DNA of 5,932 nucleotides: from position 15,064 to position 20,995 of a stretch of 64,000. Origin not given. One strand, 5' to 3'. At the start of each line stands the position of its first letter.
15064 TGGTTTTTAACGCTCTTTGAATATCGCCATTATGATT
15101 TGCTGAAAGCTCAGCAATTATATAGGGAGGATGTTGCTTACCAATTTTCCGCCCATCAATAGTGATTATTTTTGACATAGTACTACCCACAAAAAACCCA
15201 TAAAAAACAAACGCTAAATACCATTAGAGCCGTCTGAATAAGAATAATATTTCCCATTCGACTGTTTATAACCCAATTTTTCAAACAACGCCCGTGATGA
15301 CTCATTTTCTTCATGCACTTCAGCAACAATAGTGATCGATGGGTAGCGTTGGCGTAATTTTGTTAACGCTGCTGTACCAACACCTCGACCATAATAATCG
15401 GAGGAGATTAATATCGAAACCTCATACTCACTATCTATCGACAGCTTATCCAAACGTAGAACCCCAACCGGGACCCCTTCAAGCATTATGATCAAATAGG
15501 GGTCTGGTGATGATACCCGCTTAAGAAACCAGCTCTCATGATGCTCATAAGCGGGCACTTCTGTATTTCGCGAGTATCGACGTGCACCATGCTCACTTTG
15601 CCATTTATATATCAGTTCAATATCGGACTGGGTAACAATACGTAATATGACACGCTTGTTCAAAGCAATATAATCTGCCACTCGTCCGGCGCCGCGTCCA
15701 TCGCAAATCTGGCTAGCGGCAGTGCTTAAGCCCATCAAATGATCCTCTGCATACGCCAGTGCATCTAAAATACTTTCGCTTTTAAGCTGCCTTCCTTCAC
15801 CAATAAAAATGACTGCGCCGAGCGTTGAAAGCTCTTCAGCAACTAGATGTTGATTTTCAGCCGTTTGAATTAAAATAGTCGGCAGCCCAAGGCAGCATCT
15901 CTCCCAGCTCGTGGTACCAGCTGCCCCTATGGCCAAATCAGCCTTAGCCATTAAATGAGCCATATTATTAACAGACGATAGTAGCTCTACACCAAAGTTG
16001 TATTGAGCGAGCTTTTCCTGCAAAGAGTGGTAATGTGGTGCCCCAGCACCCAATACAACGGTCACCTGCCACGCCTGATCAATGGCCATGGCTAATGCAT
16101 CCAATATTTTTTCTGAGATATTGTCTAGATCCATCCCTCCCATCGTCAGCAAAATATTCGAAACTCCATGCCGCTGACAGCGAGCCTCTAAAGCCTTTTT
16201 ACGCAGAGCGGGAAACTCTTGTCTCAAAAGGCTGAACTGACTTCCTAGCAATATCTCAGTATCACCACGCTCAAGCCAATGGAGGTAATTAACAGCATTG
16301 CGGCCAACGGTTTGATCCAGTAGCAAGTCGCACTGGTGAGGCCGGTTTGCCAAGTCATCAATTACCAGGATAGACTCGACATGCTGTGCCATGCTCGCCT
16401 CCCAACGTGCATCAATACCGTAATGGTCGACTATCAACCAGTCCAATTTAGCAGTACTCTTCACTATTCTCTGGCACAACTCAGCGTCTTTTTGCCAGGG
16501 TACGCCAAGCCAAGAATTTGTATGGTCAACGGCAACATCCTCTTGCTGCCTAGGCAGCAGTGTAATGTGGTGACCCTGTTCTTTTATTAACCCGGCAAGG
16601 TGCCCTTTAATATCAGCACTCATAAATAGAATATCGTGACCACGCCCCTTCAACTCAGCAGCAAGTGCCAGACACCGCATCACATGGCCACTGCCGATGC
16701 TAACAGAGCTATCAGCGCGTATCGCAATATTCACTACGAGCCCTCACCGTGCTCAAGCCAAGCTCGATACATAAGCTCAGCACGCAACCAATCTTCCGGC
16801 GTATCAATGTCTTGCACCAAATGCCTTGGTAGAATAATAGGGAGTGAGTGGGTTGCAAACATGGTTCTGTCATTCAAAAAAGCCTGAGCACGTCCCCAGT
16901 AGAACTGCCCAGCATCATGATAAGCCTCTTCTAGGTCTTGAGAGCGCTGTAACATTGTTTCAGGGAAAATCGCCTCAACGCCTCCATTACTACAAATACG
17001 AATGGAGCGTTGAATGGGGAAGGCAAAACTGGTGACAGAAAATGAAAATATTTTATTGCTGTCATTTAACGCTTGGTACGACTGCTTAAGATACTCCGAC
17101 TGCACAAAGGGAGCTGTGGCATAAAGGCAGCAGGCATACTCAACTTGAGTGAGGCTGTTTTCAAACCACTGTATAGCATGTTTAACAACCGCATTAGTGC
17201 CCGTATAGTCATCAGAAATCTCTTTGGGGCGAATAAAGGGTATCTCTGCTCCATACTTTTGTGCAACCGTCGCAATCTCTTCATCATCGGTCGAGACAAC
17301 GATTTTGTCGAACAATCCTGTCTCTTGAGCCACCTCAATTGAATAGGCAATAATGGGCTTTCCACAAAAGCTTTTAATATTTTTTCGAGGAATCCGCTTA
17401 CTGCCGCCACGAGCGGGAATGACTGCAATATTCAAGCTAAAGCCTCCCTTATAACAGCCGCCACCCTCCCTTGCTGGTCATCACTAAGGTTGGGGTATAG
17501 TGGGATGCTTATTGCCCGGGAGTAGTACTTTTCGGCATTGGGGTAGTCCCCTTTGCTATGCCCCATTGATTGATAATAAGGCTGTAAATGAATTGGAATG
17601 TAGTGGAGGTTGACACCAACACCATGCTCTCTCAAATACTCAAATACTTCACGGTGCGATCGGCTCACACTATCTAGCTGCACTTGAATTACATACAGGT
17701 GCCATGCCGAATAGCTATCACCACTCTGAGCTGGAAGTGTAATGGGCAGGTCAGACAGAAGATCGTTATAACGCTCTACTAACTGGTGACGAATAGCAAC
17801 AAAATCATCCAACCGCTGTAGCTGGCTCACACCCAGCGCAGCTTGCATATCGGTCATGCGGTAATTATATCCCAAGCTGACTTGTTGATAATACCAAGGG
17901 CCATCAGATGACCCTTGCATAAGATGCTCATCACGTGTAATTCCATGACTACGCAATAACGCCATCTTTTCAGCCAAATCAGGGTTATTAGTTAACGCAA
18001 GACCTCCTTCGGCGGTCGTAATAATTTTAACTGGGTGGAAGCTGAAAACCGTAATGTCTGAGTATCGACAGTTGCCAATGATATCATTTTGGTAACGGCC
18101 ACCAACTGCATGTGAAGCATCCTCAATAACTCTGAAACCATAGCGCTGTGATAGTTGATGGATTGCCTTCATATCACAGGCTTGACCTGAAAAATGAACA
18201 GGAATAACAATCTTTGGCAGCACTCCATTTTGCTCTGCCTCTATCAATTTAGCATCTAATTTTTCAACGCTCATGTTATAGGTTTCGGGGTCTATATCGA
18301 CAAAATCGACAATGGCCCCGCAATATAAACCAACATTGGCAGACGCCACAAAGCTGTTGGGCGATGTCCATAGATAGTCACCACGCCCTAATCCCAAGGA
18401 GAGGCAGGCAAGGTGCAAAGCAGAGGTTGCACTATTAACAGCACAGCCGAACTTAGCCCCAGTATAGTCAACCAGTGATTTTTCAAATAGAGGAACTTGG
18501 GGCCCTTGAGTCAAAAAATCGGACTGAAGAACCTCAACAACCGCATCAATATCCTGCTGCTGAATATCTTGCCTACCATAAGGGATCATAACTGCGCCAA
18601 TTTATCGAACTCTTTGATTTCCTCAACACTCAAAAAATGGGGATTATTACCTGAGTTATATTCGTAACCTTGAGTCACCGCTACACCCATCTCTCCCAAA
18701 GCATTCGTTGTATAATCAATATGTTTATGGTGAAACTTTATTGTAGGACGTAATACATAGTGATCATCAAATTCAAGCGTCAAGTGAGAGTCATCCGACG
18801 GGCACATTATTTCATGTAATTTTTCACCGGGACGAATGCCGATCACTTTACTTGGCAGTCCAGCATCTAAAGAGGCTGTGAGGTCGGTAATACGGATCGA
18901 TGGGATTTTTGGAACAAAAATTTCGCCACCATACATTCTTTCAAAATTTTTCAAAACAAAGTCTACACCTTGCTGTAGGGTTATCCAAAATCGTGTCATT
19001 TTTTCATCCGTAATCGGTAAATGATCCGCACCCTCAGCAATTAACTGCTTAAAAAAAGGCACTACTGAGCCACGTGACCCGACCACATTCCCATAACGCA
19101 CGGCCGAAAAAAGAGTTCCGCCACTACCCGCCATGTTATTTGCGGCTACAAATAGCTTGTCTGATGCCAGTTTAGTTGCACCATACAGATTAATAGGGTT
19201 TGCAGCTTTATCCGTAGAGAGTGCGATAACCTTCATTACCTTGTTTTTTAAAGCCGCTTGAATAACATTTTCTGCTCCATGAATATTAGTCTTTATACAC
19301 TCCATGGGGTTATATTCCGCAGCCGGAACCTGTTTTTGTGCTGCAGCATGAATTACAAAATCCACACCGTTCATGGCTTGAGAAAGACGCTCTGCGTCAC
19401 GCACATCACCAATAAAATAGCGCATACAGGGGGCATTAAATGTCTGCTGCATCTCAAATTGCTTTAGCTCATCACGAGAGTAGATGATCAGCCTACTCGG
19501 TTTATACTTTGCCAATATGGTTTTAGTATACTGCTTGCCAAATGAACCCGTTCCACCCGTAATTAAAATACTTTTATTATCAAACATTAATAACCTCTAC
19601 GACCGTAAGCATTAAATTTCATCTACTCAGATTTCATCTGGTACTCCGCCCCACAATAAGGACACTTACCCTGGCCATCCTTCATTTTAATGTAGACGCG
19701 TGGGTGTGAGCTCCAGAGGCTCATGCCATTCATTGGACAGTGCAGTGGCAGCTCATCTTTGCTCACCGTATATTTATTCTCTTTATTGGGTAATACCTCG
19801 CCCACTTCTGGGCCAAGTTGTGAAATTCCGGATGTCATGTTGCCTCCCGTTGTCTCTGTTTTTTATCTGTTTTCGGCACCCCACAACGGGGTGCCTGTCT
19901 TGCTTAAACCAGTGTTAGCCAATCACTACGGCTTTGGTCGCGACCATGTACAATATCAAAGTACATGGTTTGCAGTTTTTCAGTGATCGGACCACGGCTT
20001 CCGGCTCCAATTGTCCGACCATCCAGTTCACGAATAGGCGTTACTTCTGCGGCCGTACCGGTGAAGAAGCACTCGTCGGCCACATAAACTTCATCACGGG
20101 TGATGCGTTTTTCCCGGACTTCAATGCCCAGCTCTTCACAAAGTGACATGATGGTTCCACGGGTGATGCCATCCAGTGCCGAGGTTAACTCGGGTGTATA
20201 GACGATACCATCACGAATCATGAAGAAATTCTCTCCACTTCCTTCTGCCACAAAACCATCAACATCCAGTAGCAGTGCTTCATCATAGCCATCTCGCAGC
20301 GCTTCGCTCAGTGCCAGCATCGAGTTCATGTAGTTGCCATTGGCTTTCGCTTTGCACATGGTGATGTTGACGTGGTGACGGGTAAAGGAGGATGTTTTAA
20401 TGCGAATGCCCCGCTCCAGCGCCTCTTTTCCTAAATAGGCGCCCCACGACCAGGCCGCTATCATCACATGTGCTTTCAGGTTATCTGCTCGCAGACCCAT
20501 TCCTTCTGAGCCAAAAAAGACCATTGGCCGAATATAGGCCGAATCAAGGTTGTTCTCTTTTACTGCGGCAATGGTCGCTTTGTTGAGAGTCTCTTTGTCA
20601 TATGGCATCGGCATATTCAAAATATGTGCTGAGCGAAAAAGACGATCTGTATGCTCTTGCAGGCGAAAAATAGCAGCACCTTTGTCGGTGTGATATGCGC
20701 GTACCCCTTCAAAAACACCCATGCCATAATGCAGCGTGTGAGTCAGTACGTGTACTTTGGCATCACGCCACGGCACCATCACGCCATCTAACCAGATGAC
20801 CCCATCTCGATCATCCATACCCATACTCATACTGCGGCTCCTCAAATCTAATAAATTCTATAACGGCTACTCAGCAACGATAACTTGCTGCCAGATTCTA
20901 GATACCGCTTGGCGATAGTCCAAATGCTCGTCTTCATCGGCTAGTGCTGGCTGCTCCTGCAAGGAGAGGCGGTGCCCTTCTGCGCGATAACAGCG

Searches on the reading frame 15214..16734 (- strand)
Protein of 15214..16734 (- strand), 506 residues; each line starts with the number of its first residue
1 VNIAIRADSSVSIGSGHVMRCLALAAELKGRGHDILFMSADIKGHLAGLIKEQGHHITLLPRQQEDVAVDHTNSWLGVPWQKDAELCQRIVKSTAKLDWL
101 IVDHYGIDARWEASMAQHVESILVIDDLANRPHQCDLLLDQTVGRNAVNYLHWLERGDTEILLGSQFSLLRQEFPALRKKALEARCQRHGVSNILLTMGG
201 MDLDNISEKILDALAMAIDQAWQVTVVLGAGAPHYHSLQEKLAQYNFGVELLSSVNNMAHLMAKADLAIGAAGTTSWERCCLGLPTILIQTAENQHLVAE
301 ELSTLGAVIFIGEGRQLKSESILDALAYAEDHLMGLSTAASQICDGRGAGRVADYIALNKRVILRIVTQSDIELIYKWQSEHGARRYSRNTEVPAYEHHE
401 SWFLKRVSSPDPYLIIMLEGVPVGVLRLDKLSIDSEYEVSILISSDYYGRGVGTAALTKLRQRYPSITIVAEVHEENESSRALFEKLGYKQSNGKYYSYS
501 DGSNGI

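Call 4: search_protein_families(library=pfam, proteins=[window:15214-16734:-], max_evalue=0.01)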
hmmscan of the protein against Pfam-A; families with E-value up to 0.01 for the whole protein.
window:15214-16734:- (506 aa): 8 families
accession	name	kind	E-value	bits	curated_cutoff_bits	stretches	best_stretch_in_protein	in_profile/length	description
PF13302.13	Acetyltransf_3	-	4.8e-14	53.7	25.4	1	361-490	1-138/138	Acetyltransferase (GNAT) domain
PF04101.22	Glyco_tran_28_C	-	5.6e-10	39.9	22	1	194-313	2-125/166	Glycosyltransferase family 28 C-terminal domain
PF00583.31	Acetyltransf_1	-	6.1e-10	39.8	20.7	1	396-489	23-116/116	Acetyltransferase (GNAT) family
PF13508.13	Acetyltransf_7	-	7.3e-06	26.7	27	1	413-490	5-83/84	Acetyltransferase (GNAT) domain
PF02350.25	Epimerase_2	-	8.3e-05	22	30.6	1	207-356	200-346/347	UDP-N-acetylglucosamine 2-epimerase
PF02684.21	LpxB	-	0.00013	21.4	22.6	1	201-289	197-286/374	Lipid-A-disaccharide synthetase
PF08445.16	FR47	-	0.00072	19.9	22.1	1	456-496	45-84/86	FR47-like protein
PF13523.12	Acetyltransf_8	-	0.0015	18.6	27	0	369-491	3-139/145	Acetyltransferase (GNAT) domain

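Call 5: search_protein_families(library=ncbifam, proteins=[window:15214-16734:-], max_evalue=0.01)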
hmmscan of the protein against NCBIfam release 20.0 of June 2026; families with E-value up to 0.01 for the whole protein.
window:15214-16734:- (506 aa): 10 families
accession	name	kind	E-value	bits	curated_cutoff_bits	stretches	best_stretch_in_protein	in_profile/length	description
TIGR03590.1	PseG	equivalog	7.6e-89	298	153.55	1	1-302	1-280/280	UDP-2,4-diacetamido-2,4,6-trideoxy-beta-L-altropyranose hydrolase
TIGR01133.1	murG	equivalog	3.1e-12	46.2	250.25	1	209-355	201-352/353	undecaprenyldiphospho-muramoylpentapeptide beta-N-acetylglucosaminyltransferase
TIGR03585.1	PseH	equivalog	2.1e-07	31.2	93.1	1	366-492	5-136/156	UDP-4-amino-4,6-dideoxy-N-acetyl-beta-L-altrosamine N-acetyltransferase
TIGR01575.1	rimI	equivalog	8e-06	26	86.4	1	437-498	56-123/132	ribosomal protein S18-alanine N-acetyltransferase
NF040503.1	resist_ArsN1a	equivalog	3.9e-05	23.4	170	1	438-491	79-135/159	arsinothricin resistance N-acetyltransferase ArsN1 family A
TIGR01426.2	MGT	subfamily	0.00022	20.4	260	0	249-313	278-342/393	macrolide family glycosyltransferase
NF007853.0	PRK10562.1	equivalog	0.00031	21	125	1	439-494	72-125/146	N-acetyltransferase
NF010135.0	PRK13609.1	equivalog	0.00099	18.1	500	1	188-357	198-366/388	diglucosyl diacylglycerol synthase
NF007807.0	PRK10514.1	equivalog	0.003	17.5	134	1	440-492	75-125/147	acetyltransferase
TIGR00661.1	MJ1255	subfamily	0.0074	15.6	195.9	0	13-77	9-73/321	MJ1255/VC2487 family glycosyltransferase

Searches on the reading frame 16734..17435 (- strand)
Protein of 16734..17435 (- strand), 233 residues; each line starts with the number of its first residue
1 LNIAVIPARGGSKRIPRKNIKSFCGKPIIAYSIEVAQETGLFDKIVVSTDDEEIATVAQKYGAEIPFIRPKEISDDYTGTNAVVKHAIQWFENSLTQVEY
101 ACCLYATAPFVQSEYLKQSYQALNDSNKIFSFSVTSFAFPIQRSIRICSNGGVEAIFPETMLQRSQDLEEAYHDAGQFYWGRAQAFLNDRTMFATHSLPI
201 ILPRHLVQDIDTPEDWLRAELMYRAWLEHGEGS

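Call 4: search_protein_families(library=pfam, proteins=[window:16734-17435:-], max_evalue=0.01)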
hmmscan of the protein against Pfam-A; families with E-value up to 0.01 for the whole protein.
window:16734-17435:- (233 aa): 2 families
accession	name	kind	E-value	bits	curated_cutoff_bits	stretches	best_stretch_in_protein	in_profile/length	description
PF02348.25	CTP_transf_3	-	7.8e-31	108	22.6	1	3-175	1-148/217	Cytidylyltransferase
PF12804.13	NTP_transf_3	-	7e-06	26.8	27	1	6-128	3-116/160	MobA-like NTP transferase domain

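Call 5: search_protein_families(library=ncbifam, proteins=[window:16734-17435:-], max_evalue=0.01)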
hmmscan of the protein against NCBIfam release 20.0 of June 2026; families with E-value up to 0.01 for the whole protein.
window:16734-17435:- (233 aa): 12 families
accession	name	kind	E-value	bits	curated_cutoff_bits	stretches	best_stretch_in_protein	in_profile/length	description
TIGR03584.1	PseF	equivalog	6.1e-107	356.3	205.7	1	3-224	1-221/222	pseudaminic acid cytidylyltransferase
NF003952.0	PRK05450.1-5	subfamily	5.9e-16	58.4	193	1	3-144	4-134/250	3-deoxy-manno-octulosonate cytidylyltransferase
NF003950.0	PRK05450.1-3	subfamily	2.5e-13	49.9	234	1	3-158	4-149/248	3-deoxy-manno-octulosonate cytidylyltransferase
NF009905.0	PRK13368.1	subfamily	5.4e-13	48.8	255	1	3-69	4-70/243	3-deoxy-manno-octulosonate cytidylyltransferase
NF003948.0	PRK05450.1-1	equivalog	3.6e-12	46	281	1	3-127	7-124/248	3-deoxy-manno-octulosonate cytidylyltransferase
TIGR00466.1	kdsB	equivalog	1.9e-11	43.9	155.2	1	4-76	5-76/241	3-deoxy-manno-octulosonate cytidylyltransferase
TIGR00453.1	ispD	equivalog_domain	3.1e-06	26.8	181.3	1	3-125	1-119/219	2-C-methyl-D-erythritol 4-phosphate cytidylyltransferase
NF010933.0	PRK14353.1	equivalog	5e-05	22.1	505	1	12-130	16-131/453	bifunctional UDP-N-acetylglucosamine diphosphorylase/glucosamine-1-phosphate N-acetyltransferase GlmU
NF010939.0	PRK14359.1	equivalog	0.0001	21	592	1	17-125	21-120/430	bifunctional UDP-N-acetylglucosamine diphosphorylase/glucosamine-1-phosphate N-acetyltransferase GlmU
TIGR03310.1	matur_MocA_YgfJ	equivalog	0.00018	21.5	186.45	1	4-125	2-117/188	molybdenum cofactor cytidylyltransferase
TIGR01173.1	glmU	equivalog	0.0021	16.9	366.85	1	17-125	19-119/452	bifunctional UDP-N-acetylglucosamine diphosphorylase/glucosamine-1-phosphate N-acetyltransferase GlmU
TIGR03552.1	F420_cofC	equivalog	0.0075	15.9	105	0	34-127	38-121/196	2-phospho-L-lactate guanylyltransferase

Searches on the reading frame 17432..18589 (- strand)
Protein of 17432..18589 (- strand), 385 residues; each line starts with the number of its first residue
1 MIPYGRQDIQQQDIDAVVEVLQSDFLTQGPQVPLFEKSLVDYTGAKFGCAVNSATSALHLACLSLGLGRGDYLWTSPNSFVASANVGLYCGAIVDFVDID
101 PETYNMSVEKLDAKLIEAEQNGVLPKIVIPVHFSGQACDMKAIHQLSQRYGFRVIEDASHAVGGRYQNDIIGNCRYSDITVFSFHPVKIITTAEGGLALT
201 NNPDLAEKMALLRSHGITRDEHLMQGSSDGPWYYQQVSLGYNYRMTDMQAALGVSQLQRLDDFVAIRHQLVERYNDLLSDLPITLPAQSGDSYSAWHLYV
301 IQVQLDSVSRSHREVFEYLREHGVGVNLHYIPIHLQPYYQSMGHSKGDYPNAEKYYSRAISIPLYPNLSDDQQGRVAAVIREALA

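Call 4: search_protein_families(library=pfam, proteins=[window:17432-18589:-], max_evalue=0.01)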
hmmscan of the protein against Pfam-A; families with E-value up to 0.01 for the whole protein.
window:17432-18589:- (385 aa): 2 families
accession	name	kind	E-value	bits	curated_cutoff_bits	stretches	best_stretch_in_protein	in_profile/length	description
PF01041.23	DegT_DnrJ_EryC1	-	5e-109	365.3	19.8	1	8-380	2-359/360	DegT/DnrJ/EryC1/StrS aminotransferase family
PF00155.27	Aminotran_1_2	-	0.00048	19.9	19.7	1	27-169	38-197/361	Aminotransferase class I and II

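Call 5: search_protein_families(library=ncbifam, proteins=[window:17432-18589:-], max_evalue=0.01)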
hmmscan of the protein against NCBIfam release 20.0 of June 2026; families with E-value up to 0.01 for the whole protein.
window:17432-18589:- (385 aa): 8 families
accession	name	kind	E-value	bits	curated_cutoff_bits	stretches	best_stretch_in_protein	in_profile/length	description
TIGR03588.1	PseC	equivalog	2.4e-167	556.6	423.5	1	1-383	1-379/380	UDP-4-amino-4,6-dideoxy-N-acetyl-beta-L-altrosamine transaminase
NF008658.2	PRK11658.1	equivalog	1.2e-81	274.3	631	1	2-383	5-376/379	UDP-4-amino-4-deoxy-L-arabinose aminotransferase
TIGR04181.1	NHT_00031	hypoth_equivalog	1.7e-66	224.5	420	1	8-363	7-357/359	LegC family aminotransferase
NF008687.0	PRK11706.1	equivalog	3.2e-59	200.6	375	1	1-383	1-373/375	dTDP-4-amino-4,6-dideoxygalactose transaminase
TIGR02379.1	ECA_wecE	subfamily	7.5e-48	163.2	434.85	1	1-383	1-374/376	dTDP-4-amino-4,6-dideoxy-D-glucose transaminase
NF011936.0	PRK15407.1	equivalog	4.1e-45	154.3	423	2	2-216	37-251/440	lipopolysaccharide biosynthesis protein RfbH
TIGR04427.1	PLP_DesI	equivalog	1.4e-36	126.5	650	1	19-383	40-382/390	dTDP-4-dehydro-6-deoxyglucose aminotransferase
NF005394.0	PRK06939.1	equivalog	0.0053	15.5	460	1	105-163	155-216/397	glycine C-acetyltransferase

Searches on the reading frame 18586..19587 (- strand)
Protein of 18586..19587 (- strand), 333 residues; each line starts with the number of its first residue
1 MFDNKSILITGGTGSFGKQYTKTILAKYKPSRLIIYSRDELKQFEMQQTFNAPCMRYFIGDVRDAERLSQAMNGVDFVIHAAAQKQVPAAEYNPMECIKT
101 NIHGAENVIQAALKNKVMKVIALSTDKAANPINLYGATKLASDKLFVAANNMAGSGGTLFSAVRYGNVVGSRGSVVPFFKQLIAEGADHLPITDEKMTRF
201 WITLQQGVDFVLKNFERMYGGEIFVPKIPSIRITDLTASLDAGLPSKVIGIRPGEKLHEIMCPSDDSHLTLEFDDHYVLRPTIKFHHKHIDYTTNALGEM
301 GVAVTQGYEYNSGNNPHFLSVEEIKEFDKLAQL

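Call 4: search_protein_families(library=pfam, proteins=[window:18586-19587:-], max_evalue=0.01)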
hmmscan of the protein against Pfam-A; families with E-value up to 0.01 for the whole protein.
window:18586-19587:- (333 aa): 10 families
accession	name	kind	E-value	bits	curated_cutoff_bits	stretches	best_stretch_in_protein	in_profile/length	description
PF02719.21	Polysacc_synt_2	-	1.3e-101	340.1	20.2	1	7-279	1-291/293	Polysaccharide biosynthesis protein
PF01370.27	Epimerase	-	9.6e-22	78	20.9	1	7-213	1-223/240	NAD dependent epimerase/dehydratase family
PF01073.25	3Beta_HSD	-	3e-17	63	22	1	8-130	1-121/280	3-beta hydroxysteroid dehydrogenase/isomerase family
PF16363.11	GDP_Man_Dehyd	-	7.4e-13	49.1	27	1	8-127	1-131/332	GDP-mannose 4,6 dehydratase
PF04321.23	RmlD_sub_bind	-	1.8e-09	37.5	27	1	6-148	2-138/287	RmlD substrate binding domain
PF13460.12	NAD_binding_10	-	1.9e-09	38.1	27.2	1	11-130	1-103/184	NAD(P)H-binding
PF00106.31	adh_short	-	6.5e-07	29.4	26.6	1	5-149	1-163/195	short chain dehydrogenase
PF05368.20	NmrA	-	6.3e-06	26.4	27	1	4-118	2-100/298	NmrA-like family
PF07993.18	NAD_binding_4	-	1e-05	25.3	20.1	1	55-131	63-142/258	Male sterility protein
PF08659.16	KR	-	0.00091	19.6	22.6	1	7-83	3-90/180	KR domain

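Call 5: search_protein_families(library=ncbifam, proteins=[window:18586-19587:-], max_evalue=0.01)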
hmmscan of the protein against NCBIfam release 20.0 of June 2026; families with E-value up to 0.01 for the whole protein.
window:18586-19587:- (333 aa): 26 families (the best 25 are shown)
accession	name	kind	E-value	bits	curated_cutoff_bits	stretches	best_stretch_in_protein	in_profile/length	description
TIGR03589.1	PseB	equivalog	5.8e-164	544.7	407.75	1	1-327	1-323/324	UDP-N-acetylglucosamine 4,6-dehydratase (inverting)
TIGR04130.1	FnlA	equivalog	1.6e-75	254.1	730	1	1-326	1-323/337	UDP-N-acetylglucosamine 4,6-dehydratase/5-epimerase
TIGR04180.1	EDH_00030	hypoth_equivalog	1.7e-17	63.5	475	1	7-128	1-124/297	NAD-dependent 4,6-dehydratase LegB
TIGR03466.1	HpnA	hypoth_equivalog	1.1e-13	50.8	367.65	1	6-126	2-114/327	hopanoid-associated sugar epimerase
TIGR01179.1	galE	equivalog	2.2e-12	46.4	262.3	1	7-172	2-180/332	UDP-glucose 4-epimerase GalE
TIGR01181.1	dTDP_gluc_dehyt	equivalog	2.3e-12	46.7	365.1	1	7-128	2-128/321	dTDP-glucose 4,6-dehydratase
NF041293.1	G6PDh_Azf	equivalog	3e-12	46.5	400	1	4-129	2-119/252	NAD-dependent glucose-6-phosphate dehydrogenase Azf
TIGR02622.1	CDP_4_6_dhtase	equivalog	5.6e-12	45.5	278.45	1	1-128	1-132/352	CDP-glucose 4,6-dehydratase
NF042422.1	oxyalk_red_OleD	equivalog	1.7e-09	37.5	580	1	7-126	3-111/329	2-alkyl-3-oxoalkanoate reductase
TIGR01214.1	rmlD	equivalog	3.4e-09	36.2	224.05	1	7-147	2-136/285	dTDP-4-dehydrorhamnose reductase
NF042423.1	oxyalk_red_Shew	equivalog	5.1e-09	35.6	580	1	5-126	9-119/331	2-alkyl-3-oxoalkanoate reductase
NF052578.1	StrlDmthSdmBMthl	equivalog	4.8e-08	33.1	600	1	7-137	3-124/328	sterol demethylase protein SdmB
TIGR02197.1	heptose_epim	equivalog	1.5e-06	27.6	274.6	1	7-172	1-174/316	ADP-glyceromanno-heptose 6-epimerase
NF043036.1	ErythonDh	equivalog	3.4e-05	23.2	325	1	7-121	3-121/321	D-erythronate dehydrogenase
NF005539.0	PRK07201.1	equivalog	7e-05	21.7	549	1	7-114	3-114/657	SDR family oxidoreductase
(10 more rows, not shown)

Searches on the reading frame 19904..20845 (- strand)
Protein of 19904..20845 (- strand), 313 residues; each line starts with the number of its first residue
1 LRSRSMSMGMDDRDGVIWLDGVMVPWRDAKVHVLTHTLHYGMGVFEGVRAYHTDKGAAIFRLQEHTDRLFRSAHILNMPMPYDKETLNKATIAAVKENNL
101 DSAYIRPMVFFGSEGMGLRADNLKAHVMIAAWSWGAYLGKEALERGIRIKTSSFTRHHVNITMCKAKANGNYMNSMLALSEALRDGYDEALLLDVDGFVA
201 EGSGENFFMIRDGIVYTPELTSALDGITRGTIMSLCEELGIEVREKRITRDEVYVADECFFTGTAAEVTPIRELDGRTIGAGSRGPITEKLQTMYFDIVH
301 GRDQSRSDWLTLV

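Call 6: search_protein_families(library=ncbifam, proteins=[window:19904-20845:-], max_evalue=1e-10)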
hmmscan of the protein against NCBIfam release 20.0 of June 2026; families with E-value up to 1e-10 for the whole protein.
window:19904-20845:- (313 aa): 17 families
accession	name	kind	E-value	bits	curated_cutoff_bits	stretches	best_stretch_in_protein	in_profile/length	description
NF005146.0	PRK06606.1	equivalog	7.4e-144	478.3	279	1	10-313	2-306/307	branched-chain amino acid transaminase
TIGR01122.1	ilvE_I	equivalog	2.1e-137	457.3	245.55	1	18-313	1-298/298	branched-chain-amino-acid transaminase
NF005726.0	PRK07544.1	equivalog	2.2e-94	315.9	396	1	7-303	3-292/295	branched-chain amino acid aminotransferase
NF006185.0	PRK08320.1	subfamily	2.2e-81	273.2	363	1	16-299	4-283/292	branched-chain amino acid aminotransferase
NF009126.0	PRK12479.1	equivalog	2.4e-59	201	518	1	16-295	5-280/299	branched-chain-amino-acid transaminase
NF009897.0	PRK13357.1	equivalog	1.7e-47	161.9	307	1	13-312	39-356/358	branched-chain amino acid aminotransferase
NF005209.0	PRK06680.1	subfamily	1.8e-45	155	320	1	16-299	4-281/286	D-amino-acid transaminase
NF009896.0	PRK13356.1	equivalog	7.2e-45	153.3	262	1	25-301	15-285/287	branched-chain amino acid aminotransferase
TIGR01123.1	ilvE_II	equivalog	1.1e-44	152.7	250.05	1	18-312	1-312/313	branched-chain-amino-acid transaminase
TIGR01121.1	D_amino_aminoT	equivalog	3.8e-42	144.4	277.45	1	21-295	6-271/276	D-amino-acid transaminase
NF005800.0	PRK07650.1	equivalog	5e-38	131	308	1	16-297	2-274/290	aminodeoxychorismate lyase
NF009066.0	PRK12400.1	equivalog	1.5e-34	119.7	538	1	16-300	7-283/290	D-amino-acid transaminase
TIGR03461.1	pabC_Proteo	equivalog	2e-26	92.8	176.85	1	29-276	8-247/262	aminodeoxychorismate lyase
NF004761.0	PRK06092.1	equivalog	6.6e-25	87.8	260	1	27-278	8-251/268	aminodeoxychorismate lyase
NF005888.0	PRK07849.1-3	equivalog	3.2e-23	82.1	273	1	35-280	33-275/298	aminodeoxychorismate lyase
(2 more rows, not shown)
